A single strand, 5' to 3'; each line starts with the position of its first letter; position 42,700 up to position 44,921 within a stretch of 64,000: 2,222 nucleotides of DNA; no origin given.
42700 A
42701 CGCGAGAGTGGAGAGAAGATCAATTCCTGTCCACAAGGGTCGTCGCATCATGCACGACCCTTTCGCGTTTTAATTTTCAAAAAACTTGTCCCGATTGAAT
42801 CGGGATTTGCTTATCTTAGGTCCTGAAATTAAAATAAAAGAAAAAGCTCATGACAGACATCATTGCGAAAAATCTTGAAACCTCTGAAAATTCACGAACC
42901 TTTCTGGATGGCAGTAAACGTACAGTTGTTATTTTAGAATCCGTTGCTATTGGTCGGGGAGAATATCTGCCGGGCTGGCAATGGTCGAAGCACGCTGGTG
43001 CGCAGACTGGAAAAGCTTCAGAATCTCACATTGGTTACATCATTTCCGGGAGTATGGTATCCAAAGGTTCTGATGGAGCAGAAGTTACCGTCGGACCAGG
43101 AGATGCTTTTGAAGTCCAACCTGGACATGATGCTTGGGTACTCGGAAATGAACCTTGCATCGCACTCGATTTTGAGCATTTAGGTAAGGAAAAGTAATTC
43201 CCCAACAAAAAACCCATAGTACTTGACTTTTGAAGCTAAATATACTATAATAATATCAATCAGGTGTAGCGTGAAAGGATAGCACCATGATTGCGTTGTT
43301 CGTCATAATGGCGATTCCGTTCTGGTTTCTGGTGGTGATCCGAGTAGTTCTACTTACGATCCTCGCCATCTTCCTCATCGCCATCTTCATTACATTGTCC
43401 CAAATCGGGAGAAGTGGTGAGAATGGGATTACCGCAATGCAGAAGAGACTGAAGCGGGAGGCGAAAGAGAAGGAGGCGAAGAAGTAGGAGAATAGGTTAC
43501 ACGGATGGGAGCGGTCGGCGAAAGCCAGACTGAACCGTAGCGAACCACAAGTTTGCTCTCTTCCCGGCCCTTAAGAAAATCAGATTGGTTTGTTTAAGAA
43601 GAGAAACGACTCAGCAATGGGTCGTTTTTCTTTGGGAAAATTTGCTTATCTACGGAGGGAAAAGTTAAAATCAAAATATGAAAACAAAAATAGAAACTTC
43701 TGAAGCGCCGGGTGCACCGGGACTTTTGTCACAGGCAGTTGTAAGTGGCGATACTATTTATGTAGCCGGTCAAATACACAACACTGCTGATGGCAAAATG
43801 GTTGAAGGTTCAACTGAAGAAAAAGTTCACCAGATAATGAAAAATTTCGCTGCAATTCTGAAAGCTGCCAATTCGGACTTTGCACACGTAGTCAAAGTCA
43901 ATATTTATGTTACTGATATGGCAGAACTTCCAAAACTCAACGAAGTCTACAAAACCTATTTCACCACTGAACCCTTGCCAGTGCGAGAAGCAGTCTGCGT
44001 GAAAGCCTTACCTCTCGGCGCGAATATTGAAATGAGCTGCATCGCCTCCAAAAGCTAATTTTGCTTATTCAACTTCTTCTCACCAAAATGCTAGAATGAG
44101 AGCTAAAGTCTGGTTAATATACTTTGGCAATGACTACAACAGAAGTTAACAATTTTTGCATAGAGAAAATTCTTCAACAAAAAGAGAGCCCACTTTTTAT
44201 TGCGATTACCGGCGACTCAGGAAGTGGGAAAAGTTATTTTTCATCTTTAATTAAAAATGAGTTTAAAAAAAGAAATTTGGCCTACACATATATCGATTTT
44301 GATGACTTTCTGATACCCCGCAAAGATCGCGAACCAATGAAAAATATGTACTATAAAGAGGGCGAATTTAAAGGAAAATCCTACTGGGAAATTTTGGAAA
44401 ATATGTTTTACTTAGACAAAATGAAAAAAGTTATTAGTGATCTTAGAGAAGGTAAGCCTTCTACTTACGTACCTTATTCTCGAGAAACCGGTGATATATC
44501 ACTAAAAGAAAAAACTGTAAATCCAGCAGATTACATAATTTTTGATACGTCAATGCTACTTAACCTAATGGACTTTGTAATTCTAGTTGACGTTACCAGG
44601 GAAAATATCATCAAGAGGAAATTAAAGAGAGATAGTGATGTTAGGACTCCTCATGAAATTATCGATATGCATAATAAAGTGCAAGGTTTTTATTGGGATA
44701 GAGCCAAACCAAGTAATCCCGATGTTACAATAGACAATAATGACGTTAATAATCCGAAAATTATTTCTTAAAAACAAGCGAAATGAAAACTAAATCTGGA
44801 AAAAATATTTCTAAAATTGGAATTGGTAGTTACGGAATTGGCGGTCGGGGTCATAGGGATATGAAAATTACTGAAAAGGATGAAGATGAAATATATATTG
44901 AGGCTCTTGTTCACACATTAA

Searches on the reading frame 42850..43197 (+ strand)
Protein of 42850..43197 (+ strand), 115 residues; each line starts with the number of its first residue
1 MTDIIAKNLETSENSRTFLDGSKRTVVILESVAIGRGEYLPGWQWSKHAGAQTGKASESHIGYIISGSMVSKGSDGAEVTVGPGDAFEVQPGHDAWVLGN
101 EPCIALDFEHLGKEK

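Call 11: search_protein_families(library=pfam, proteins=[window:42850-43197:+], max_evalue=0.01)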
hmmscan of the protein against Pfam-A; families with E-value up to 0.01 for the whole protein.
window:42850-43197:+ (115 aa): 2 families
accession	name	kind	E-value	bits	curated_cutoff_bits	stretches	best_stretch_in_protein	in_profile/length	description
PF07883.17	Cupin_2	-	3.7e-06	27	27.2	1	58-107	19-68/70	Cupin domain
PF05899.18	Cupin_3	-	8.2e-05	22.7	23.5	1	45-93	12-60/74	EutQ-like cupin domain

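Call 44: find_homologous_proteins(query=window:42850-43194:+, max_evalue=1e-10)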
Query window:42850-43194:+ (115 aa): 404 proteins with E <= 1e-10 among 406 candidates; the best 120 are listed.
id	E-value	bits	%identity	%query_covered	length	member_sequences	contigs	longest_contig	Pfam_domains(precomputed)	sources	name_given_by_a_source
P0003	4.5e-71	254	100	100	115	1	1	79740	PF07883.18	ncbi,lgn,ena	-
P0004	7.6e-55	202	78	97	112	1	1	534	PF07883.18,PF05899.19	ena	-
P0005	1.9e-54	201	78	97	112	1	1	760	PF07883.18,PF05899.19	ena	-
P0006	6.4e-54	199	74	100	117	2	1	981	PF07883.18,PF05899.19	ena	-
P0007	1.5e-53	198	78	97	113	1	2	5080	PF07883.18,PF05899.19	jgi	-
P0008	4.0e-53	196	73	98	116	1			PF07883.18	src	-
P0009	5.4e-53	196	72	98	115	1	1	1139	PF07883.18,PF05899.19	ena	-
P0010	1.1e-52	195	77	97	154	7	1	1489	PF07883.18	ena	-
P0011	2.9e-52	194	73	100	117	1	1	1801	PF07883.18,PF05899.19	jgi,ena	-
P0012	3.3e-52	194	75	97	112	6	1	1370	PF07883.18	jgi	jgi:hypothetical protein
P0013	5.4e-52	193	75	97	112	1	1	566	PF07883.18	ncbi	-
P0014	7.0e-52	192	73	97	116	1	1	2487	PF07883.18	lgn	-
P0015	7.1e-52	192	73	100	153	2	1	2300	-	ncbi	-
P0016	8.0e-52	192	70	100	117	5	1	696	PF07883.18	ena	-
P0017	8.3e-52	192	71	100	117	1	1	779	PF07883.18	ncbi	-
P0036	1.4e-50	188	76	94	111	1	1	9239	PF07883.18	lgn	-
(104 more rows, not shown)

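Call 45: find_encoding_contigs(protein=P0003, flank=2000, max_places=4)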
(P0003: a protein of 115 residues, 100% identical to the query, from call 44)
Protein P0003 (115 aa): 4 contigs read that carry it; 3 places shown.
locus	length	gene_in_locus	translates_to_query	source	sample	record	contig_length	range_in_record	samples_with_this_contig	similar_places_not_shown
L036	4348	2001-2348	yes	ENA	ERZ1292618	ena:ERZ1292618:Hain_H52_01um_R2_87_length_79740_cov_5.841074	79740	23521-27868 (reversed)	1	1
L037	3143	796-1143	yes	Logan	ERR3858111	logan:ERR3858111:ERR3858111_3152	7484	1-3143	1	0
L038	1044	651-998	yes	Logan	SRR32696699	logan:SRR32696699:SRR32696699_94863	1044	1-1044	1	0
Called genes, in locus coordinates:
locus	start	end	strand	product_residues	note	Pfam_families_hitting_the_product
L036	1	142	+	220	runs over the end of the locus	PF01135:PCMT, PF13847:Methyltransf_31, PF13649:Methyltransf_25 (weak)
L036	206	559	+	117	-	-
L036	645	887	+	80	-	-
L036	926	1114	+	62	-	-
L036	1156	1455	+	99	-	-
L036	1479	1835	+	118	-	-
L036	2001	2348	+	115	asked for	PF07883:Cupin_2 (weak)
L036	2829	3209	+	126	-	PF01042:Ribonuc_L-PSP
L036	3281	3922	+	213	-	PF00485:PRK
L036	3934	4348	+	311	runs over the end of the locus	PF00248:Aldo_ket_red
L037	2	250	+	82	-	?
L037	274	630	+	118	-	-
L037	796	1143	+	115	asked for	PF07883:Cupin_2 (weak)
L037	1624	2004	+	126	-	PF01042:Ribonuc_L-PSP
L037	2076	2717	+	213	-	PF00485:PRK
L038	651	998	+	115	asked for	PF07883:Cupin_2 (weak)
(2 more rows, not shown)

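Call 46: find_encoding_contigs(protein=P0007, flank=5000, max_places=4)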
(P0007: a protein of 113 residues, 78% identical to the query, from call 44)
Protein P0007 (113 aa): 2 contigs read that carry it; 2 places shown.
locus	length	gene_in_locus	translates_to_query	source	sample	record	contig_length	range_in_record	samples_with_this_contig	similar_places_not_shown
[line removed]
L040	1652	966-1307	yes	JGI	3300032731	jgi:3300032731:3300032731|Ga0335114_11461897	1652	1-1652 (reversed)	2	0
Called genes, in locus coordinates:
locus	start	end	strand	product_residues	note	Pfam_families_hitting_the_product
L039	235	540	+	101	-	-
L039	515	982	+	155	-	-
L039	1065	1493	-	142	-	-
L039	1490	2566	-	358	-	PF17761:DUF1016_N, PF06250:YhcG_C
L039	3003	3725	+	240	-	PF00106:adh_short, PF08659:KR (weak), PF13561:adh_short_C2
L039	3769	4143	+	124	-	PF07883:Cupin_2 (weak), PF02311:AraC_binding (weak)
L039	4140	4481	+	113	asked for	PF05899:Cupin_3 (faint), PF07883:Cupin_2 (weak)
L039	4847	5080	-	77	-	?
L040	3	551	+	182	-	?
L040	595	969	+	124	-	PF07883:Cupin_2 (weak), PF02311:AraC_binding (faint)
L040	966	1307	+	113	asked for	PF05899:Cupin_3 (faint), PF07883:Cupin_2 (weak)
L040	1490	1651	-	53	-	?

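Call 47: find_encoding_contigs(protein=P0005, flank=2000, max_places=4)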
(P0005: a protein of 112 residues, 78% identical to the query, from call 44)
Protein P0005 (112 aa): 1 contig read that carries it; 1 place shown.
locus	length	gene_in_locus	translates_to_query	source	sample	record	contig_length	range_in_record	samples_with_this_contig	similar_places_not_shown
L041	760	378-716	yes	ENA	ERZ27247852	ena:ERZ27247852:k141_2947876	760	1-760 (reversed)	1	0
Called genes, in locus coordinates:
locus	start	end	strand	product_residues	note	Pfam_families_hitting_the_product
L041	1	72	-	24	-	?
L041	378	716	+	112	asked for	PF05899:Cupin_3 (weak), PF07883:Cupin_2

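Call 48: find_encoding_contigs(protein=P0004, flank=2000, max_places=4)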
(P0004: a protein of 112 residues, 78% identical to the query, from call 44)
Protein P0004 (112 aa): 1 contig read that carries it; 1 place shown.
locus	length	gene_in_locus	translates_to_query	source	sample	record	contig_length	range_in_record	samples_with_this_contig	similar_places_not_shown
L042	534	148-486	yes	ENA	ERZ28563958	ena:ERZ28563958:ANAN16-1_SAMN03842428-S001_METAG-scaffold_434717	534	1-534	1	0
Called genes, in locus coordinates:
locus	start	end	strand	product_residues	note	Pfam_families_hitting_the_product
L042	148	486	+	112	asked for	PF05899:Cupin_3 (weak), PF07883:Cupin_2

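Call 73: find_encoding_contigs(protein=P0036, flank=5000, max_places=3)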
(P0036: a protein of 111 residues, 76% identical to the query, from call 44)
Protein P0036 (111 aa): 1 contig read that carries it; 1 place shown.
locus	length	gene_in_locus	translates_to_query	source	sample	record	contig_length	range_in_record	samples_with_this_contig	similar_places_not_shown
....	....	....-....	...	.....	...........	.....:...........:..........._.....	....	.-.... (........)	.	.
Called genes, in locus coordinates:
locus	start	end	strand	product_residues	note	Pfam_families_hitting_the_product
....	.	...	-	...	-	?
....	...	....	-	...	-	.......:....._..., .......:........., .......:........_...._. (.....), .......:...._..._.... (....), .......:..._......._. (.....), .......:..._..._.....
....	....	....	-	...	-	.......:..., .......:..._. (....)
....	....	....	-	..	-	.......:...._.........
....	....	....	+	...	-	-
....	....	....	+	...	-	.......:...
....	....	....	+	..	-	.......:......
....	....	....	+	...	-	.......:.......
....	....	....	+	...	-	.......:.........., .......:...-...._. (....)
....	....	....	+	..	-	-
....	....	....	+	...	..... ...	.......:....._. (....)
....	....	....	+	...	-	-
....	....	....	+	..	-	-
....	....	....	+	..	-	-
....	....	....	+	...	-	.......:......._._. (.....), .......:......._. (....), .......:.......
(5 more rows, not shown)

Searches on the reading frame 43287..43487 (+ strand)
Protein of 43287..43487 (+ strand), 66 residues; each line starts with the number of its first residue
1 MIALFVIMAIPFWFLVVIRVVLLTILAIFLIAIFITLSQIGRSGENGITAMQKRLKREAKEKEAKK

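Call 11: search_protein_families(library=pfam, proteins=[window:43287-43487:+], max_evalue=0.01)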
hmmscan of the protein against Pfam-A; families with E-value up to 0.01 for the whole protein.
window:43287-43487:+ (66 aa): 0 families

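Call 22: find_encoding_contigs(protein=window:43287-43487:+, flank=10000, max_places=6)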
Protein window:43287-43487:+ (66 aa): no gene with exactly this product is on record in the collection.

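Call 31: find_homologous_proteins(query=window:43287-43484:+, max_evalue=0.1)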
Query window:43287-43484:+: no candidate shares three 5-residue words with the query. No homologue found.

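Call 62: search_protein_families(library=phrogs, proteins=[window:43287-43487:+], max_evalue=0.01)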
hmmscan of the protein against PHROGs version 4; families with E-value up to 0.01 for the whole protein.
window:43287-43487:+ (66 aa): 0 families

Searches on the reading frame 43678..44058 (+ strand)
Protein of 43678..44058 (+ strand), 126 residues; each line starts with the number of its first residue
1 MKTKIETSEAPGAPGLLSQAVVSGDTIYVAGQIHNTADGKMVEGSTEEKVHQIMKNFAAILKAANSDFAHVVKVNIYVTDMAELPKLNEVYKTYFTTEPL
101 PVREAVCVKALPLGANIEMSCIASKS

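Call 11: search_protein_families(library=pfam, proteins=[window:43678-44058:+], max_evalue=0.01)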
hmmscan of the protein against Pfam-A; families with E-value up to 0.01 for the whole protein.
window:43678-44058:+ (126 aa): 1 family
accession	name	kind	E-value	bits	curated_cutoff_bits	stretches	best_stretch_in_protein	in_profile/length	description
PF01042.26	Ribonuc_L-PSP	-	4.7e-31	107.7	27.3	1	8-124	2-120/121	Endoribonuclease L-PSP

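Call 74: find_encoding_contigs(protein=window:43678-44058:+, flank=1500, max_places=10)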
Protein window:43678-44058:+ (126 aa): 7 contigs read that carry it; 5 places shown.
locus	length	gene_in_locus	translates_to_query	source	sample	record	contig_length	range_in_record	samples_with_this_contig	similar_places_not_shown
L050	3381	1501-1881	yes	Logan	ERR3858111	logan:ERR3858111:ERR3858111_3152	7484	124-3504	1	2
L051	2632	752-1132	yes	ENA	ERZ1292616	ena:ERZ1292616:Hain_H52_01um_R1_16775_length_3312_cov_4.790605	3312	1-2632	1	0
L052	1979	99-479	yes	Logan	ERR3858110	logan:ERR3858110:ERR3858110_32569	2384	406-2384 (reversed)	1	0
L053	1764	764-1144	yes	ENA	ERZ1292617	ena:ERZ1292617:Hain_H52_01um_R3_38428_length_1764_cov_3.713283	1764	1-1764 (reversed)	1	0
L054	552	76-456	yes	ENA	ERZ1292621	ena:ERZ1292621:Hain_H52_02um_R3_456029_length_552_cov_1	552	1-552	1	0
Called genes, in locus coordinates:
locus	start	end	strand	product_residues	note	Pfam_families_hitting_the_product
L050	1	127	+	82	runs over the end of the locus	?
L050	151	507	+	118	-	-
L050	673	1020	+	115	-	PF07883:Cupin_2 (weak)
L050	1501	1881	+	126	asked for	PF01042:Ribonuc_L-PSP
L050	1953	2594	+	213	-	PF00485:PRK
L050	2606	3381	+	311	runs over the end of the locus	PF00248:Aldo_ket_red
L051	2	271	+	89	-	?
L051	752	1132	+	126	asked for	PF01042:Ribonuc_L-PSP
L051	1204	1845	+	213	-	PF00485:PRK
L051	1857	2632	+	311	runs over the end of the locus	PF00248:Aldo_ket_red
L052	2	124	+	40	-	?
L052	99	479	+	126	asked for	PF01042:Ribonuc_L-PSP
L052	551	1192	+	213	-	PF00485:PRK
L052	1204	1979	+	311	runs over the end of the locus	PF00248:Aldo_ket_red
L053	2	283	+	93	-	?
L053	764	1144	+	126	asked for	PF01042:Ribonuc_L-PSP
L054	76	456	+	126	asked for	PF01042:Ribonuc_L-PSP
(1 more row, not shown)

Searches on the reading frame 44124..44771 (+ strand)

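Call 11: search_protein_families(library=pfam, proteins=[window:44124-44771:+], max_evalue=0.01)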
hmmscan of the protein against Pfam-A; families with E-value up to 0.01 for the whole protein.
window:44124-44771:+ (215 aa): 13 families
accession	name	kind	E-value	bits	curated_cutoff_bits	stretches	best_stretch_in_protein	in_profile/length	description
PF00485.24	PRK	-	2.1e-13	51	22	1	25-174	1-154/196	Phosphoribulokinase / Uridine kinase family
PF07693.20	KAP_NTPase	-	6.2e-05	22.8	20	1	15-66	10-63/293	KAP family P-loop domain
PF06414.18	Zeta_toxin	-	0.00041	20.3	22.3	1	17-62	10-54/199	Zeta toxin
PF24883.2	NPHP3_N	-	0.00092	19.9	24.8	1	14-61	13-62/164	Nephrocystin 3, N-terminal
PF08433.16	KTI12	-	0.0021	18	22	1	26-106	4-77/271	Chromatin associated protein KTI12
PF13173.12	AAA_14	-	0.0026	18.2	27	1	25-109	4-86/129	AAA domain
PF13191.12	AAA_16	-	0.003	18.5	32.6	1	21-65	22-65/167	AAA ATPase domain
PF01121.26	CoaE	-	0.0034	17.5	27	0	145-205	119-174/180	Dephospho-CoA kinase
PF00158.32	Sigma54_activat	-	0.0054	16.9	20.2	1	12-58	11-57/168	Sigma-54 interaction domain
PF10923.14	BrxC_BrxD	-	0.0067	15.8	22.2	1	25-59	51-85/414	BREX system ATP-binding protein BrxC/D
PF05049.19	IIGP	-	0.007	15.9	24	0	11-39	22-51/375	Interferon-inducible GTPase (IIGP)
PF13207.12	AAA_17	-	0.0073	17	27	0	144-175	96-128/136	AAA domain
PF02223.23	Thymidylate_kin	-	0.0099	16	27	0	149-198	118-166/185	Thymidylate kinase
